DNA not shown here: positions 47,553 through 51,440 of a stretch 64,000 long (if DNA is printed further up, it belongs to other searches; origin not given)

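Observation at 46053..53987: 2779-aa multi-propeller surface protein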

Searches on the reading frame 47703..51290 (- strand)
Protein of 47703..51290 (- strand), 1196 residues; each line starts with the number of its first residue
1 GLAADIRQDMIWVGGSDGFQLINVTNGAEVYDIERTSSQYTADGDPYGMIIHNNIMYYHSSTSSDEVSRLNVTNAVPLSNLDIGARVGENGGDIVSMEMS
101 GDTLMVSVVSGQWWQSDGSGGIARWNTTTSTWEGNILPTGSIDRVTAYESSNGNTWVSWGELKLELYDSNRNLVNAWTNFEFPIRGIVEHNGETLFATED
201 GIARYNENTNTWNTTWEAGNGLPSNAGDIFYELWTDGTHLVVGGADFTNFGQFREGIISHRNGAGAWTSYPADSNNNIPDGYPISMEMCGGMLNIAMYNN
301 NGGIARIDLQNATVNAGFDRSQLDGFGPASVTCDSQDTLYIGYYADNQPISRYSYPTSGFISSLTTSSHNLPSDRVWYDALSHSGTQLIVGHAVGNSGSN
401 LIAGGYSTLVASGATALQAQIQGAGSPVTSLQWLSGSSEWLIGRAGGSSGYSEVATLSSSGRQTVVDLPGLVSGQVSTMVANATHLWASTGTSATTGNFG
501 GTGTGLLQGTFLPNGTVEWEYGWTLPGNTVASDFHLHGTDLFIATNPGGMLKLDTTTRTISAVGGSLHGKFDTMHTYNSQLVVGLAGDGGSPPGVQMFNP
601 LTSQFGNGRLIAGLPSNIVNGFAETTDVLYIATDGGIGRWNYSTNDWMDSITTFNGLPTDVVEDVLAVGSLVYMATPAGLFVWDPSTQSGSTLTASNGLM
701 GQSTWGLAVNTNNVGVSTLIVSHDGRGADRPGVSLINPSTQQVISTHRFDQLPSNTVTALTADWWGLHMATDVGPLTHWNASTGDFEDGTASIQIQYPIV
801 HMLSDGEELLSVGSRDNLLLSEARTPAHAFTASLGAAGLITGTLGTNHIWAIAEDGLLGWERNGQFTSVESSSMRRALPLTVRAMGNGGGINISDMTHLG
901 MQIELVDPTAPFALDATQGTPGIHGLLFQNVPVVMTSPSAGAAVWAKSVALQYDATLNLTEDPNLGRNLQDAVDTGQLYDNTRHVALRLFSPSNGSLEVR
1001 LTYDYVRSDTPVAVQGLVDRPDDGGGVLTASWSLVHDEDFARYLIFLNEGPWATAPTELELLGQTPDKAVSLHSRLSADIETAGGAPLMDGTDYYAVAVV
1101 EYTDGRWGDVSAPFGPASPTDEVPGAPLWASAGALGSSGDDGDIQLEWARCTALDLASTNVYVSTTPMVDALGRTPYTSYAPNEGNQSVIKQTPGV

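Call 29: search_solved_structures(query=A3, max_evalue=1, show_alignments=1)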
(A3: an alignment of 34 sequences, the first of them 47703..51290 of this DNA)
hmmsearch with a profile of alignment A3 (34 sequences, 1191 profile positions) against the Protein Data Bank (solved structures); distinct sequences matched with E-value up to 1: 2.
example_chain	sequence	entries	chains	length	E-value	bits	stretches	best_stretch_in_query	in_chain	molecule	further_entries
4a2l_A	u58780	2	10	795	4e-15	57.6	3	620-731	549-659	TWO-COMPONENT SYSTEM SENSOR HISTIDINE KINASE/RESPONSE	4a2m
9e5c_1c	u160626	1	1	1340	0.3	11.7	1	535-648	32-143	CMF5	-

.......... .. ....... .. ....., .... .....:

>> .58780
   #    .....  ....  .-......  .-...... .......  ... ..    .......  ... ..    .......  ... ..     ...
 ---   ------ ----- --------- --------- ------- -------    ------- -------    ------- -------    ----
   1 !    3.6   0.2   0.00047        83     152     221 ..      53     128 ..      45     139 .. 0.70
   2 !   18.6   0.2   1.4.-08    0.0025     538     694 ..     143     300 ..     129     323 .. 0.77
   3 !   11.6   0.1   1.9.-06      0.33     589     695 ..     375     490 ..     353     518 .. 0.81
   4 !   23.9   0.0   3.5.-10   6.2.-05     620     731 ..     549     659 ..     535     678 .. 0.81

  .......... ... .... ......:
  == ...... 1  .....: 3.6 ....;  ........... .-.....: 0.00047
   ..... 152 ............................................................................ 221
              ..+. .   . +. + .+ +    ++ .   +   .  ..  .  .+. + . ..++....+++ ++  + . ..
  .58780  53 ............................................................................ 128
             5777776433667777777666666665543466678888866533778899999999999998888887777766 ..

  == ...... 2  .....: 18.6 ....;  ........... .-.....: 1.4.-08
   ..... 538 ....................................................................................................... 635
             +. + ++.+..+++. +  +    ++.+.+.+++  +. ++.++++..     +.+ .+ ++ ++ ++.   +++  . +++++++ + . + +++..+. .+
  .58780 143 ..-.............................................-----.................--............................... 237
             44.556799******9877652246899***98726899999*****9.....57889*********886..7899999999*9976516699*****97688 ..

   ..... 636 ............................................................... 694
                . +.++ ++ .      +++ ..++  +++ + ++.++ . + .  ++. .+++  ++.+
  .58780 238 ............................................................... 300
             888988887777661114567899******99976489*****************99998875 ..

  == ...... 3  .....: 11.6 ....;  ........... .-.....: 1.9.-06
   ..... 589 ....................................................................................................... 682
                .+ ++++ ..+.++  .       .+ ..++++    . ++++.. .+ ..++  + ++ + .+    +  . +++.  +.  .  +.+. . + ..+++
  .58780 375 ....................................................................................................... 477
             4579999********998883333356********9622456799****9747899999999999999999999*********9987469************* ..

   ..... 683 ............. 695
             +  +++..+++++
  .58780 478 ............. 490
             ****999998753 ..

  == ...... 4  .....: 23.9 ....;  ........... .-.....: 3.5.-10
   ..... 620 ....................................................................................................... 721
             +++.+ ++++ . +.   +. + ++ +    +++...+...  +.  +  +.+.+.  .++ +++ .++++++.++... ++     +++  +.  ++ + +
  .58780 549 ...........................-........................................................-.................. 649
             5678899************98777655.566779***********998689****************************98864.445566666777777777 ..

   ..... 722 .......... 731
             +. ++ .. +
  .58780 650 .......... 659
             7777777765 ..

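Call 48: predict_structure(alignment_id=A3)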
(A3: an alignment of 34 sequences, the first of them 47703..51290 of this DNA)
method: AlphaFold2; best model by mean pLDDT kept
length: 1196 residues; sequences in the alignment: 34
mean_pLDDT: 77.2   pTM: 0.54
mean pLDDT of the five models: 77.2, 72.6, 72.1, 72.1, 66.5
residues with pLDDT >= 90: 230; 70-90: 648; 50-70: 228; < 50: 90
segments of 3 or more residues with pLDDT < 50: 493-501, 871-877, 898-900, 940-945, 1002-1010, 1113-1130, 1149-1156, 1164-1177, 1194-1196
pLDDT, mean of each block of 10 residues (from residue 1): 84 87 86 84 84 90 82 87 86 86 88 66 91 84 87 90 88 84 82 89 90 91 89 91 79 83 89 77 91 89 88 85 86 93 91 92 87 88 90 78 85 84 83 87 82 87 86 79 89 44 77 84 79 90 87 89 82 85 81 86 82 77 89 87 83 81 89 91 88 85 85 82 67 85 77 72 83 80 76 66 87 81 82 78 82 74 75 45 59 58 58 62 61 62 49 57 67 62 61 57 36 77 72 70 85 73 77 72 79 84 63 38 38 55 57 46 41 44 55 49
secondary structure, 60 per line:
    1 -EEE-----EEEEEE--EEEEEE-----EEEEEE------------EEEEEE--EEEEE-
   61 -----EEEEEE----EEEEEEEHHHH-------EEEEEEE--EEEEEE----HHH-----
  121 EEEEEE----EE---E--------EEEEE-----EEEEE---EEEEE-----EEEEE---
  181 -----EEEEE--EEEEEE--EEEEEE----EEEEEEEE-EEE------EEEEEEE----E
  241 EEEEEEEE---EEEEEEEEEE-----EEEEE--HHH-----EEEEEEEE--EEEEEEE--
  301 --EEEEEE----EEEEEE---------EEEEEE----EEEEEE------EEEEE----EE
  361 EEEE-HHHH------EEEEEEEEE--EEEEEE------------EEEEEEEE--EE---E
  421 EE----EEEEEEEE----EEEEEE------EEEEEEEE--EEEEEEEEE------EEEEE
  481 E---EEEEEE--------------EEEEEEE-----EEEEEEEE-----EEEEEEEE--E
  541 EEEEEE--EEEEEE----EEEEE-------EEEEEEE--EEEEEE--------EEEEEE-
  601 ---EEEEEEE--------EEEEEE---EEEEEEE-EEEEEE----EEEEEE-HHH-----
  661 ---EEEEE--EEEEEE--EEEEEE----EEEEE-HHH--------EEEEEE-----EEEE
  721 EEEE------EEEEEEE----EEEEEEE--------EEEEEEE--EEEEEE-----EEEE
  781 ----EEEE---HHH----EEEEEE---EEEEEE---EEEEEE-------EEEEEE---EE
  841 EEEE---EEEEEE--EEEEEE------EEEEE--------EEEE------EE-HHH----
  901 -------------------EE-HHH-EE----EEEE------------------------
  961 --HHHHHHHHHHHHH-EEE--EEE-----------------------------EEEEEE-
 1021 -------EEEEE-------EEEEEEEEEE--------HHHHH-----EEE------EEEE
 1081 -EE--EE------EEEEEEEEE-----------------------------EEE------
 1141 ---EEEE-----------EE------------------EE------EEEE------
elements in order (helices of 4 or more, strands of 3 or more residues): E2-4 E10-15 E18-23 E29-34 E47-52 E55-59 E66-71 E76-82 H83-86 E94-100 E103-108 E121-126 E145-149 E155-159 E163-167 E173-177 E186-190 E193-198 E201-206 E211-218 E220-222 E229-235 E240-248 E252-261 E267-271 E282-289 E292-298 E303-308 E313-318 E328-333 E338-343 E350-354 E359-364 H366-369 E376-384 E387-392 E405-412 E420-422 E427-434 E439-444 E451-458 E461-469 E476-481 E485-490 E505-511 E517-524 E530-537 E540-546 E549-554 E559-563 E571-577 E580-585 E594-599 E604-610 E619-624 E628-634 E636-641 E646-651 E664-668 E671-676 E679-684 E689-693 E706-711 E717-724 E731-737 E742-748 E757-763 E766-771 E777-780 E785-788 E799-804 E808-813 E817-822 E830-835 E839-844 E848-853 E856-861 E868-872 E881-884 E933-936 H963-975 E977-979 E982-984 E1014-1019 E1028-1032 E1040-1049 H1058-1062 E1068-1070 E1077-1080 E1094-1102 E1132-1134 E1144-1147 E1187-1190

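Call 55: fold_search(model_id=the predicted structure, library=pdb)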
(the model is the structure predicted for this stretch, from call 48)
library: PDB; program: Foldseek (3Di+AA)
matches with E <= 10: 1922; with E <= 0.001: 1663
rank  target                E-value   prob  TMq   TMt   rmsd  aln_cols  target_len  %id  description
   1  4a2m_A                7.9e-19  1.00  0.17  0.26  25.2       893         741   12  Structure of the periplasmic domain of the heparin and heparan sulphate sensing hybrid two component system BT4663 in  (released 2012-05-02)
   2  4a2l_D                1.1e-18  1.00  0.19  0.28  24.6       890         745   12  Structure of the periplasmic domain of the heparin and heparan sulphate sensing hybrid two component system BT4663 in  (released 2012-05-02)
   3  4a2m_D                1.6e-18  1.00  0.17  0.26  27.5       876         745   12  Structure of the periplasmic domain of the heparin and heparan sulphate sensing hybrid two component system BT4663 in  (released 2012-05-02)
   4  4a2l_E                1.9e-18  1.00  0.18  0.27  27.5       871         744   12  Structure of the periplasmic domain of the heparin and heparan sulphate sensing hybrid two component system BT4663 in  (released 2012-05-02)
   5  4a2l_C                3.0e-18  1.00  0.18  0.27  27.4       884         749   12  Structure of the periplasmic domain of the heparin and heparan sulphate sensing hybrid two component system BT4663 in  (released 2012-05-02)
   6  4a2l_F                4.4e-18  1.00  0.18  0.27  27.3       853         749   12  Structure of the periplasmic domain of the heparin and heparan sulphate sensing hybrid two component system BT4663 in  (released 2012-05-02)
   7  4a2m_B                4.4e-18  1.00  0.17  0.26  27.8       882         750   12  Structure of the periplasmic domain of the heparin and heparan sulphate sensing hybrid two component system BT4663 in  (released 2012-05-02)
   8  3ott_B                5.0e-18  1.00  0.16  0.24  28.3       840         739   14  Crystal Structure of the extracellular domain of the putative one component system BT4673 from B. thetaiotaomicron (released 2011-08-10)
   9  4a2l_B                5.5e-18  1.00  0.18  0.27  27.9       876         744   12  Structure of the periplasmic domain of the heparin and heparan sulphate sensing hybrid two component system BT4663 in  (released 2012-05-02)
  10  4a2m_C                1.2e-17  1.00  0.17  0.25  27.7       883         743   13  Structure of the periplasmic domain of the heparin and heparan sulphate sensing hybrid two component system BT4663 in  (released 2012-05-02)
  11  4a2l_A                1.7e-17  1.00  0.18  0.27  27.0       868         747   13  Structure of the periplasmic domain of the heparin and heparan sulphate sensing hybrid two component system BT4663 in  (released 2012-05-02)
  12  9qaw_B                2.1e-17  1.00  0.16  0.06  40.3      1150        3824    8  CryoEM structure of the human LRP2 receptor ectodomain in complex with LRPAP1 (released 2026-03-11)
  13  3va6_B                3.1e-17  1.00  0.16  0.25  28.6       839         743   14  Crystal Structure of the extracellular domain of the putative hybrid two component system BT4673 from B. thetaiotaomic (released 2012-06-13)
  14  9n6v_LQ               3.1e-17  1.00  0.13  0.17  28.7       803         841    8  SSU processome maturation and disassembly, State A (released 2025-11-05)
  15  7mq8_LT               4.3e-17  1.00  0.18  0.24  25.9       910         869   10  Cryo-EM structure of the human SSU processome, state pre-A1 (released 2021-09-22)
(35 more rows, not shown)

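Call 59: search_protein_families(library=pfam, alignment_id=A3, max_evalue=0.01)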
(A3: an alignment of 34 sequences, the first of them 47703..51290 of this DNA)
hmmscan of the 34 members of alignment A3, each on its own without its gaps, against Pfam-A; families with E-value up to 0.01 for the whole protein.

A. member 1, window:47703-51290:- (1196 aa): 0 families

B. families by the number of members that match (of 34 scanned): 4 families
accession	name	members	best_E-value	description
PF07494.17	Reg_prop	4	0.00099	Two component regulator propeller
PF21544.3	PorZ_N_b_propeller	2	0.0047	TSS9, PorZ, N-terminal beta-propeller domain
PF22725.1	GFO_IDH_MocA_C3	1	0.0025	GFO/IDH/MocA C-terminal domain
PF16819.11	DUF5074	1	0.0071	Domain of unknown function (DUF5074)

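Call 96: search_protein_representatives(alignment_id=A3)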
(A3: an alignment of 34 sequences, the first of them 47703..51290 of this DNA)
Query: 34 sequences, 1191 profile positions. Proteins with E-value up to 0.001 (for the whole library): 12371; up to 1e-10: 1717; up to 1e-30: 102. The best 150 are listed.
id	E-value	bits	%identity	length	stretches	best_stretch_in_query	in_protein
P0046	0.0e+00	2041.4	-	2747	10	1-1190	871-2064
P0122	0.0e+00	1401.8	-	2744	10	8-1191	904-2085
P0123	0.0e+00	1399.9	-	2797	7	2-1191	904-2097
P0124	0.0e+00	1243.4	-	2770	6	1-1190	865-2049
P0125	0.0e+00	1097.6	-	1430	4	440-1190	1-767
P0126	0.0e+00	1091.0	-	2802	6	1-1191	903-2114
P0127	0.0e+00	1078.1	-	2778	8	2-1191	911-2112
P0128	0.0e+00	1051.3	-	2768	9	1-1190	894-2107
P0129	0.0e+00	1031.1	-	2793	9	2-1190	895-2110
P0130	2.7e-293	992.3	-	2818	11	8-1191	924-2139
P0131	1.4e-287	973.4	-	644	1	240-881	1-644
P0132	3.3e-279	945.6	-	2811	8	7-1190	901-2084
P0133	2.8e-243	826.6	-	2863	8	9-1189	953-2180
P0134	3.3e-222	756.8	-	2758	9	7-1188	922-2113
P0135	5.1e-176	603.8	-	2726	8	66-1163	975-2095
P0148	2.2e-82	293.7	-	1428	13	612-706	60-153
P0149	1.0e-81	291.5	-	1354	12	588-691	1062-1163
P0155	9.7e-72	258.5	-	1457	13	612-708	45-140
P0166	2.6e-56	207.4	-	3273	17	596-723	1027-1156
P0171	2.7e-50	187.4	-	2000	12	599-723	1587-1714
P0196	5.5e-38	146.7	-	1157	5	1007-1174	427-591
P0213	2.5e-33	131.2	-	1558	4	1001-1174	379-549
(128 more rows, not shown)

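Call 98: search_protein_families(library=pfam, proteins=[P0148, P0149, P0155, P0171, P0196, P0213], max_evalue=0.0001)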
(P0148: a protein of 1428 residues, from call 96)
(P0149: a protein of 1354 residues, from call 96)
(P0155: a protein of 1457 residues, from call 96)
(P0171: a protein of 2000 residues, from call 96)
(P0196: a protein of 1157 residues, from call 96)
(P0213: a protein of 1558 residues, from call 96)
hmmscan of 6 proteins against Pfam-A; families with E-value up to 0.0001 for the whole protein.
P0148 (1428 aa): 2 families
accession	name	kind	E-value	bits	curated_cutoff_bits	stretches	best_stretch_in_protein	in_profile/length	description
PF07494.17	Reg_prop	-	1e-36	120.7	20.4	0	619-641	1-22/24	Two component regulator propeller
PF21544.3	PorZ_N_b_propeller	-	8.8e-19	68.7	27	0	96-133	70-107/154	TSS9, PorZ, N-terminal beta-propeller domain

P0149 (1354 aa): 3 families
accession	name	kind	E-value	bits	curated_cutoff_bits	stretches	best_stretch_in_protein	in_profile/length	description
PF07494.17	Reg_prop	-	6.5e-37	121.2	20.4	0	427-450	1-23/24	Two component regulator propeller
PF21544.3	PorZ_N_b_propeller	-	2.3e-16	60.9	27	0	121-196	68-140/154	TSS9, PorZ, N-terminal beta-propeller domain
PF17893.6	Cas9_b_hairpin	-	2.8e-06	27.4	25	0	1116-1148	38-68/90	CRISPR-associated endonuclease Cas9 beta-hairpin domain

P0155 (1457 aa): 5 families
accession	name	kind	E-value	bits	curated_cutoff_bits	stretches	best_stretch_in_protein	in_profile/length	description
PF07494.17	Reg_prop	-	9.9e-38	123.7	20.4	0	1258-1279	1-23/24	Two component regulator propeller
PF21544.3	PorZ_N_b_propeller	-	3.7e-18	66.7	27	0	1281-1387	8-119/154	TSS9, PorZ, N-terminal beta-propeller domain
PF17005.11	WD40_like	-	4.8e-07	29.9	40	0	220-392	4-167/301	WD40-like domain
PF23341.1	PEP5_VPS11_N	-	3.9e-05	23.4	40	0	1301-1341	22-67/338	PEP5/VPS11 N-terminal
PF23266.1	VPS11_N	-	6.8e-05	22.5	27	0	300-338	10-51/313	VPS11-like, N-terminal beta-propeller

P0171 (2000 aa): 4 families
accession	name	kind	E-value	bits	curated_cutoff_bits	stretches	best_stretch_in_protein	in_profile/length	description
PF02368.24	Big_2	-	4.2e-16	59.1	22.8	2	490-567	5-79/79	Bacterial Ig-like domain (group 2)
PF21544.3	PorZ_N_b_propeller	-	1.9e-07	31.9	27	0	1772-1834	79-138/154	TSS9, PorZ, N-terminal beta-propeller domain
PF00041.27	fn3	-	2.5e-06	28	25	0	583-649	15-78/84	Fibronectin type III domain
PF22359.2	Big-like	-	1.5e-05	25.5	27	0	530-567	9-46/48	Bacterial Ig-like domain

P0196 (1157 aa): 2 families
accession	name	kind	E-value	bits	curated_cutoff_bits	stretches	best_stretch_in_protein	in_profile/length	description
PF00041.27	fn3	-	6e-14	52.5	25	0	218-297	10-75/84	Fibronectin type III domain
PF20773.4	InhA-like_MAM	-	3.4e-05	23.9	26.9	0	93-198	50-163/191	Immune inhibitor A-like, MAM domain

P0213 (1558 aa): 2 families
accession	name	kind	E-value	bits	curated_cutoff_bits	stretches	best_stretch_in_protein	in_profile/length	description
PF00041.27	fn3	-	7.3e-12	45.8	25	0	512-576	14-71/84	Fibronectin type III domain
PF23608.1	Ig_ILCR1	-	3.3e-05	24.3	27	0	620-690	17-89/114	ILCR1 Ig-like domain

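Call 99: list_cluster_members(proteins=[P0148, P0149, P0155, P0166, P0171])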
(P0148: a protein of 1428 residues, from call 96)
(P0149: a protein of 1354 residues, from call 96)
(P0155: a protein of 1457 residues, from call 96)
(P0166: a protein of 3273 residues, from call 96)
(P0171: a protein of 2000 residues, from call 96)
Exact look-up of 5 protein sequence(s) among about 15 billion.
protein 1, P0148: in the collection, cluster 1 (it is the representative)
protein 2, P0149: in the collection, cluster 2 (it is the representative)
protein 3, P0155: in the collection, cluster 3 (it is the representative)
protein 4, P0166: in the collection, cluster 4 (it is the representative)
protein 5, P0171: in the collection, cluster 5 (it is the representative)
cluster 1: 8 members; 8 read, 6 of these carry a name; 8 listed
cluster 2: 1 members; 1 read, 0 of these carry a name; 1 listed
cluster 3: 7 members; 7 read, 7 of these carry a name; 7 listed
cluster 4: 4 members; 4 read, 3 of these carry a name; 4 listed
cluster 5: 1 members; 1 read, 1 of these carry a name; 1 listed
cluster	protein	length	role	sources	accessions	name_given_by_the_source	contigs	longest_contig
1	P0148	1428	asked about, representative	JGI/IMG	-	ligand-binding sensor domain-containing protein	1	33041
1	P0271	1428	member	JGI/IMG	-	ligand-binding sensor domain-containing protein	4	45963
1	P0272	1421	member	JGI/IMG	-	ligand-binding sensor domain-containing protein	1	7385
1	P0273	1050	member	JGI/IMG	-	ligand-binding sensor domain-containing protein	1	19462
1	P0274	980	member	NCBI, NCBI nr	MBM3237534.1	hypothetical protein FJZ31_14685, partial [Candidatus Poribacteria bacterium] | hypothetical protein [Candidatus Poribacteria bacterium]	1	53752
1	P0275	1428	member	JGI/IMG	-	ligand-binding sensor domain-containing protein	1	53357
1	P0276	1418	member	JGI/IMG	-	-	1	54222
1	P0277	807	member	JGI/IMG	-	-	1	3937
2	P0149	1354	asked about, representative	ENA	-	-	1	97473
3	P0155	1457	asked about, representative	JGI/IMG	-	ligand-binding sensor domain-containing protein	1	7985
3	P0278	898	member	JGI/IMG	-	ligand-binding sensor domain-containing protein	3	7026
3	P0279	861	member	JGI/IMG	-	ligand-binding sensor domain-containing protein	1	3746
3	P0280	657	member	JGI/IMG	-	ligand-binding sensor domain-containing protein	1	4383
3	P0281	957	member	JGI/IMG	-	ligand-binding sensor domain-containing protein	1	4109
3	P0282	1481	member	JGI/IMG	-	ligand-binding sensor domain-containing protein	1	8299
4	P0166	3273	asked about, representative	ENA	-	-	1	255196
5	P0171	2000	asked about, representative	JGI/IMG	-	hypothetical protein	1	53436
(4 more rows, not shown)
